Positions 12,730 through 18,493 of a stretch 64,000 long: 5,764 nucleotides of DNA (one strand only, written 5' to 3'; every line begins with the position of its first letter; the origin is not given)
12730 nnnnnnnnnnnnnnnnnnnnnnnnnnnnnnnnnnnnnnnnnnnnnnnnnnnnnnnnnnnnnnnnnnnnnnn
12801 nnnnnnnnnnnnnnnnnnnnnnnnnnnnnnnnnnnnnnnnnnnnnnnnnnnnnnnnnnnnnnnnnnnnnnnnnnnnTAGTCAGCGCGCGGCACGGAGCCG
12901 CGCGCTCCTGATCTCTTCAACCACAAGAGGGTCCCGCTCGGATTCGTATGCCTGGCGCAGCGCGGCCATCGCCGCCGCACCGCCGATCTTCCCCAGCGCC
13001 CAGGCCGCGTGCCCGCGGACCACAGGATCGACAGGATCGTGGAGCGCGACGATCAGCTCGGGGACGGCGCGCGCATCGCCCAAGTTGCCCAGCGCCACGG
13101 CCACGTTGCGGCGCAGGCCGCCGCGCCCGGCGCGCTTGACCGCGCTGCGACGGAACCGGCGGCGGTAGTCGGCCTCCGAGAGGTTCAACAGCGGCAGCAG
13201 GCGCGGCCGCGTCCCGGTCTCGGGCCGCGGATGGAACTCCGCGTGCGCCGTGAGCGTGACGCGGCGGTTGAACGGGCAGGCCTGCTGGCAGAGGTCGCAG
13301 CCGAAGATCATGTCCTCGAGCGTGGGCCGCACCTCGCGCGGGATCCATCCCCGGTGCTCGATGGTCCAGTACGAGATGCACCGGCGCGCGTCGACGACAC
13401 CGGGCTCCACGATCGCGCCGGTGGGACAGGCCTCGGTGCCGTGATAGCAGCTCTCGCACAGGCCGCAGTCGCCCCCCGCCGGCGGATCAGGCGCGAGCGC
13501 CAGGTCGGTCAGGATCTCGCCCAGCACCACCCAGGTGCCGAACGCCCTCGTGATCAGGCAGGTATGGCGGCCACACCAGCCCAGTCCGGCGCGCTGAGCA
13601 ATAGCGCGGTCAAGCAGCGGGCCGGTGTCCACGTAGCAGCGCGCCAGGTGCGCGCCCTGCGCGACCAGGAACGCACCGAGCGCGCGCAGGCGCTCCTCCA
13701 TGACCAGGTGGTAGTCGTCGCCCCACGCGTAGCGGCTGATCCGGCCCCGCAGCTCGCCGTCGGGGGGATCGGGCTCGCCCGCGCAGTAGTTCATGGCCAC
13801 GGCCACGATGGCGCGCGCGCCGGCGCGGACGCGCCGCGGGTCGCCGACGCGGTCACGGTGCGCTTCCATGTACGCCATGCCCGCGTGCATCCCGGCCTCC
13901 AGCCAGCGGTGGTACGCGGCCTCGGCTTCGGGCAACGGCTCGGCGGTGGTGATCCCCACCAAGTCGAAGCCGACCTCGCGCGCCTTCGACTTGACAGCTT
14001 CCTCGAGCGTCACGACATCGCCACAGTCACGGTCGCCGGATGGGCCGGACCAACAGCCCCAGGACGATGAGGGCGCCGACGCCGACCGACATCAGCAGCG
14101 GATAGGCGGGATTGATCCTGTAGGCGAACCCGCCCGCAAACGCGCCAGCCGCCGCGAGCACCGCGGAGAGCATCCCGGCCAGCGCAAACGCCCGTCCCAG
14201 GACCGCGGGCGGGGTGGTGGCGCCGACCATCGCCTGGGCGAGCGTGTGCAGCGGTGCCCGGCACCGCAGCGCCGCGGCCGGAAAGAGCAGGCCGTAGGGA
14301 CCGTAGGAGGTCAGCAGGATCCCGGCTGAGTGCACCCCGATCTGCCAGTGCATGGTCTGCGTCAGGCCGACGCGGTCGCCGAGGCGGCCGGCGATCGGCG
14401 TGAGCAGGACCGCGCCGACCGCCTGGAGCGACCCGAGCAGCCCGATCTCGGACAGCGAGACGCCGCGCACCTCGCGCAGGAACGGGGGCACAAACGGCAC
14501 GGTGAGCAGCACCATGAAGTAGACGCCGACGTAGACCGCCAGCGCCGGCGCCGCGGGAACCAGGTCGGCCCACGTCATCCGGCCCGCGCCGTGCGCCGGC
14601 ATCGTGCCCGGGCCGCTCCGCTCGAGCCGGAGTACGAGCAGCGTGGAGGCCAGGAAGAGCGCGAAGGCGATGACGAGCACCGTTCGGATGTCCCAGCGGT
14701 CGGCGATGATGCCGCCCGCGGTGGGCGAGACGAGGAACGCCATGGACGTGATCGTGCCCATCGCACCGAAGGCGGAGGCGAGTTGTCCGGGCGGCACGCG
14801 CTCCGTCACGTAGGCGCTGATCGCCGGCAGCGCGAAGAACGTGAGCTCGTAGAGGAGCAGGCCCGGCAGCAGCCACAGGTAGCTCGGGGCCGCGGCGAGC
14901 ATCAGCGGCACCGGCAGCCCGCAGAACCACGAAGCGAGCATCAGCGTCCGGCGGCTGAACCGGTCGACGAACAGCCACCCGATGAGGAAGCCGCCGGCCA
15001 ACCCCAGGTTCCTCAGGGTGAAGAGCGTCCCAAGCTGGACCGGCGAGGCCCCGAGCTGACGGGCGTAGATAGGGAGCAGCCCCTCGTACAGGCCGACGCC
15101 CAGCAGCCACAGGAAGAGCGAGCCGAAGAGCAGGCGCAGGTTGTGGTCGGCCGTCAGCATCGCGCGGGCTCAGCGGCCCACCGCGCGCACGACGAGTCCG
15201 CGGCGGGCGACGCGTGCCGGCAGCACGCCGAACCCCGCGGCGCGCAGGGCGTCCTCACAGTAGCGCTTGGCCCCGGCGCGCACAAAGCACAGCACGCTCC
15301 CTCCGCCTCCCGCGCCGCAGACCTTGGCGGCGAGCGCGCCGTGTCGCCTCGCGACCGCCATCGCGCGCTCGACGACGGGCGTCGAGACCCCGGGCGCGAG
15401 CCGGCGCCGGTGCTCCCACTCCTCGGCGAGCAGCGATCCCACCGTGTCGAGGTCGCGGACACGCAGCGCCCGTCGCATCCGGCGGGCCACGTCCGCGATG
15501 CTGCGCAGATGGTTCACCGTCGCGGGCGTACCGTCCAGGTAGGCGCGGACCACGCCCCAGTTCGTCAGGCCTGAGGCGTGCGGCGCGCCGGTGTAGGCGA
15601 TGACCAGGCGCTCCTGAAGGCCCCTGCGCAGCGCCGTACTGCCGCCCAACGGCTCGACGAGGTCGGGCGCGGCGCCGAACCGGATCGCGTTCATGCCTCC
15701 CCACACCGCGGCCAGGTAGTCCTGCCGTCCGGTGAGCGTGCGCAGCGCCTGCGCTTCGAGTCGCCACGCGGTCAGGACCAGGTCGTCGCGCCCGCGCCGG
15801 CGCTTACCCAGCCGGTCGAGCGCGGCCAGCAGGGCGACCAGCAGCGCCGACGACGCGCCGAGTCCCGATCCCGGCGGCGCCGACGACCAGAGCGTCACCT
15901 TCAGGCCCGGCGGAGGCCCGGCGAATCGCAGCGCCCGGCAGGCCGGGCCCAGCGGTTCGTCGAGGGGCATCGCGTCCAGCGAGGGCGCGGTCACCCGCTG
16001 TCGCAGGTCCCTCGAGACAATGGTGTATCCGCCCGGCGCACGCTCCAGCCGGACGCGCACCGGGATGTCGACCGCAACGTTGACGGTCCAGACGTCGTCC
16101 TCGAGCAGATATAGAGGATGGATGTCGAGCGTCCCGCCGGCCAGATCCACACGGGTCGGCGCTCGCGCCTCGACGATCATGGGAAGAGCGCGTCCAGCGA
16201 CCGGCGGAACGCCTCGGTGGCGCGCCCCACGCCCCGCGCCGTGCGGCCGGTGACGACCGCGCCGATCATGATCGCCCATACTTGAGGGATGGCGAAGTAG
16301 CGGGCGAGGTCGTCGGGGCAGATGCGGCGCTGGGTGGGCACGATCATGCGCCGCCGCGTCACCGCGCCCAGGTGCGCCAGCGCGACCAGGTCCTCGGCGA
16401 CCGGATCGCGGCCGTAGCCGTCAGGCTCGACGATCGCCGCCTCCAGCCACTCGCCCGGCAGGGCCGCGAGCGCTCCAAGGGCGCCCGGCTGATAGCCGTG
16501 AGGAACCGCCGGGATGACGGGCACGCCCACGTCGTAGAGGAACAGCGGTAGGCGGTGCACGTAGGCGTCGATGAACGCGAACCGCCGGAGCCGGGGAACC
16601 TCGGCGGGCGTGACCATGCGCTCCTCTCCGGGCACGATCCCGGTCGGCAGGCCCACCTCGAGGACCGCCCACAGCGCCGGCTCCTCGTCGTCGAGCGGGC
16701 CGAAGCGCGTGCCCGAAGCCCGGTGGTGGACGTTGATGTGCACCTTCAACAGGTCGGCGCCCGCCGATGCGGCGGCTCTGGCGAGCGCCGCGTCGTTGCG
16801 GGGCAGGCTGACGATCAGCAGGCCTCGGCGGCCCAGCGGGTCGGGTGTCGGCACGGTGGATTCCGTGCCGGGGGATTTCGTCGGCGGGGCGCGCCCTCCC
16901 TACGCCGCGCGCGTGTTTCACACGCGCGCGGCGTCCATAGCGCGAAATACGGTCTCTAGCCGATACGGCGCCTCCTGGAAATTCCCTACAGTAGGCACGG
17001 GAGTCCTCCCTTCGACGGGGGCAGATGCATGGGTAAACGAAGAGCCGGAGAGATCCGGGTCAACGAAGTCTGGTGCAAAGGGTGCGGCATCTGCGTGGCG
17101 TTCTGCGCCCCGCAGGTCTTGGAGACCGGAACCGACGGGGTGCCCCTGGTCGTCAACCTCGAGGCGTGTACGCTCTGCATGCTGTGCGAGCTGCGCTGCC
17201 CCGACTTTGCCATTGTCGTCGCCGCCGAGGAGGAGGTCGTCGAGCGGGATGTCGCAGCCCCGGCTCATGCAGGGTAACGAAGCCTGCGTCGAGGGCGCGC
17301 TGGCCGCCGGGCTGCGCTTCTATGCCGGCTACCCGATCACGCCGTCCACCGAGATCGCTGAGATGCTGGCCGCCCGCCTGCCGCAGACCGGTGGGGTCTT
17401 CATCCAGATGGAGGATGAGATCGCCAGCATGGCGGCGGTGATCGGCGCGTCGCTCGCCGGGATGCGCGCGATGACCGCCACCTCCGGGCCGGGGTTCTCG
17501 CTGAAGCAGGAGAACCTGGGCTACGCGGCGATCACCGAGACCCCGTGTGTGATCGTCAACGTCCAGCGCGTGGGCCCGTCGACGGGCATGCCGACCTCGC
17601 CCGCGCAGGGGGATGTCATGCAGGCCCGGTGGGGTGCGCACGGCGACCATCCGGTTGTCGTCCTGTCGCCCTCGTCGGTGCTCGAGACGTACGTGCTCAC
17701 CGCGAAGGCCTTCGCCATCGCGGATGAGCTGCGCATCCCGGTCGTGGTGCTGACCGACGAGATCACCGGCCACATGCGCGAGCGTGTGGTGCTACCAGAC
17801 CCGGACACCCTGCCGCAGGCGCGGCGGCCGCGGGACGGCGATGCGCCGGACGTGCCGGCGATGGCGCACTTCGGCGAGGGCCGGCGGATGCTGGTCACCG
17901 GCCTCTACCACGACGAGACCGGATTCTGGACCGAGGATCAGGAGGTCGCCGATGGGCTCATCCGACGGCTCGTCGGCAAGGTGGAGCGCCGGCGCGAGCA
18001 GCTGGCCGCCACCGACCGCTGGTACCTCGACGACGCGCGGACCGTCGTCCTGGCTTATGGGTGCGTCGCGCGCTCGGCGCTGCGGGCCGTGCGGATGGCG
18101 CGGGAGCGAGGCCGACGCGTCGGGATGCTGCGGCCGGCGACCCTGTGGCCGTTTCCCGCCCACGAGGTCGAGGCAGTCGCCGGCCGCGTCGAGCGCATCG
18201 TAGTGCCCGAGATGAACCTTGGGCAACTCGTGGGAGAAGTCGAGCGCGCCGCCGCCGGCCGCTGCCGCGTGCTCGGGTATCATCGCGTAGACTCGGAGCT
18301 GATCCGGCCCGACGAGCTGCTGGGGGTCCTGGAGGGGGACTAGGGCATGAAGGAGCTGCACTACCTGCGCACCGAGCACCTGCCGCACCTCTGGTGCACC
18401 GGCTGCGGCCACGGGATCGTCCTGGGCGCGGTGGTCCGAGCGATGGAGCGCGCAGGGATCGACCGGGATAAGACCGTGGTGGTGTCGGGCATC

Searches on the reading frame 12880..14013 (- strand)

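Call 8: search_protein_families(library=pfam, proteins=[window:12880-14013:-])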
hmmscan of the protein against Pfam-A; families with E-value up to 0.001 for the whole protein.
window:12880-14013:- (377 aa): 5 families
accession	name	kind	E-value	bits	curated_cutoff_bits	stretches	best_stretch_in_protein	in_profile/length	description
PF08331.15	QueG_DUF1730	-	5.2e-19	68.4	25.1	1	58-130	3-77/77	Epoxyqueuosine reductase QueG, DUF1730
PF13484.11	Fer4_16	-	2.1e-18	67.3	30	1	183-249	2-66/66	4Fe-4S double cluster binding domain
PF13646.12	HEAT_2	-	1.1e-13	51.7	27.7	1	300-368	16-83/88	HEAT repeats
PF03130.22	HEAT_PBS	-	1.4e-10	41.1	20.9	2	300-326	1-27/27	PBS lyase HEAT-like repeat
PF13513.12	HEAT_EZ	-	0.00065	20.6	27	1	314-343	27-55/55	HEAT-like repeat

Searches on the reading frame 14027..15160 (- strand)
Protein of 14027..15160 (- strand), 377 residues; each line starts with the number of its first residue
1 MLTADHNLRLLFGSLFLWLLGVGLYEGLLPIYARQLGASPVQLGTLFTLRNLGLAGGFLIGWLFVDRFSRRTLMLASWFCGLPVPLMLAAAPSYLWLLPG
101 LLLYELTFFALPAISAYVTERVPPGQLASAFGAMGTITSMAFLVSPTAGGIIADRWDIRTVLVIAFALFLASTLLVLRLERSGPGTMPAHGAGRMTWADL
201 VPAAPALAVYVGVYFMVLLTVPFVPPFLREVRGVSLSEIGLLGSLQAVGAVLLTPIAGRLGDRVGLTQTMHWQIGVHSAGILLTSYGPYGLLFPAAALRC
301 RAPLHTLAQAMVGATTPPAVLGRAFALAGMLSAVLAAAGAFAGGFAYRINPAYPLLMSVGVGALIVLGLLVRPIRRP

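Call 29: search_protein_families(library=pfam, proteins=[window:14027-15160:-])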
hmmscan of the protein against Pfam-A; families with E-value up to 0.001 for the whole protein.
window:14027-15160:- (377 aa): 3 families
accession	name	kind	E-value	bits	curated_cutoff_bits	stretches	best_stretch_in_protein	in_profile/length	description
PF07690.21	MFS_1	-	8.2e-30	104.3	33.4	2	11-194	1-189/347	Major Facilitator Superfamily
PF12832.13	MFS_1_like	-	3.4e-09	36.6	25.2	2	10-131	216-338/373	MFS_1 like family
PF01306.25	LacY_symp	-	8.2e-06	25.3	24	1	210-276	16-82/413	LacY proton/sugar symporter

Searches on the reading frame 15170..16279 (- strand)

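Call 29: search_protein_families(library=pfam, proteins=[window:15170-16279:-])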
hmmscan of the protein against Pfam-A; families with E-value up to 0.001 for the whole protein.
window:15170-16279:- (369 aa): 2 families
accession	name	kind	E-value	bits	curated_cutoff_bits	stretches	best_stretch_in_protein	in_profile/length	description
PF00288.32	GHMP_kinases_N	-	3.3e-13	50.1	22.3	1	116-195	9-87/87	GHMP kinases N terminal domain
PF08544.19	GHMP_kinases_C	-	1.8e-11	44.7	21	1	268-335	1-69/85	GHMP kinases C terminal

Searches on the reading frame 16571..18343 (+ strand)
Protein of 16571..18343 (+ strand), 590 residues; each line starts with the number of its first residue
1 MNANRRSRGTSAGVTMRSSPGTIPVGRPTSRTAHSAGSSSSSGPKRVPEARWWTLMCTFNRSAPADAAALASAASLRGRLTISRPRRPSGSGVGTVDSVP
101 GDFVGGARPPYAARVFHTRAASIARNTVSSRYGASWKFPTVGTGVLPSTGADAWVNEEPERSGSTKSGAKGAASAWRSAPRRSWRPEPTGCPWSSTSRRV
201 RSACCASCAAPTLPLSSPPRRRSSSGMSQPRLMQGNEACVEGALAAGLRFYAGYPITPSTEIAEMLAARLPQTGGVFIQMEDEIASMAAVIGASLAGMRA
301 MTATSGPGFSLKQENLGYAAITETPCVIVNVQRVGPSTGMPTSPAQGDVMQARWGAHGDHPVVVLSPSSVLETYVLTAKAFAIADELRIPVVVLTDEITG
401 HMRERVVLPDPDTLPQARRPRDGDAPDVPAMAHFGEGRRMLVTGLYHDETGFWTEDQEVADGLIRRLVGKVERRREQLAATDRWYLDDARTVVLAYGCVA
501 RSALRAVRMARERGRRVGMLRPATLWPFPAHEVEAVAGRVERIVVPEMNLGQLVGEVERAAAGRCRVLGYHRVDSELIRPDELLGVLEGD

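Call 29: search_protein_families(library=pfam, proteins=[window:16571-18343:+])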
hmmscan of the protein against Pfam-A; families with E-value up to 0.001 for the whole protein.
window:16571-18343:+ (590 aa): 2 families
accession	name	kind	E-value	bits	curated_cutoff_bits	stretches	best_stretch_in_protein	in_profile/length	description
PF01855.24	POR_N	-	1.4e-67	228.3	27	1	241-457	1-222/231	Pyruvate flavodoxin/ferredoxin oxidoreductase, thiamine diP-bdg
PF17147.9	PFOR_II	-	1.2e-19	71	27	1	489-581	1-100/102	Pyruvate:ferredoxin oxidoreductase core domain II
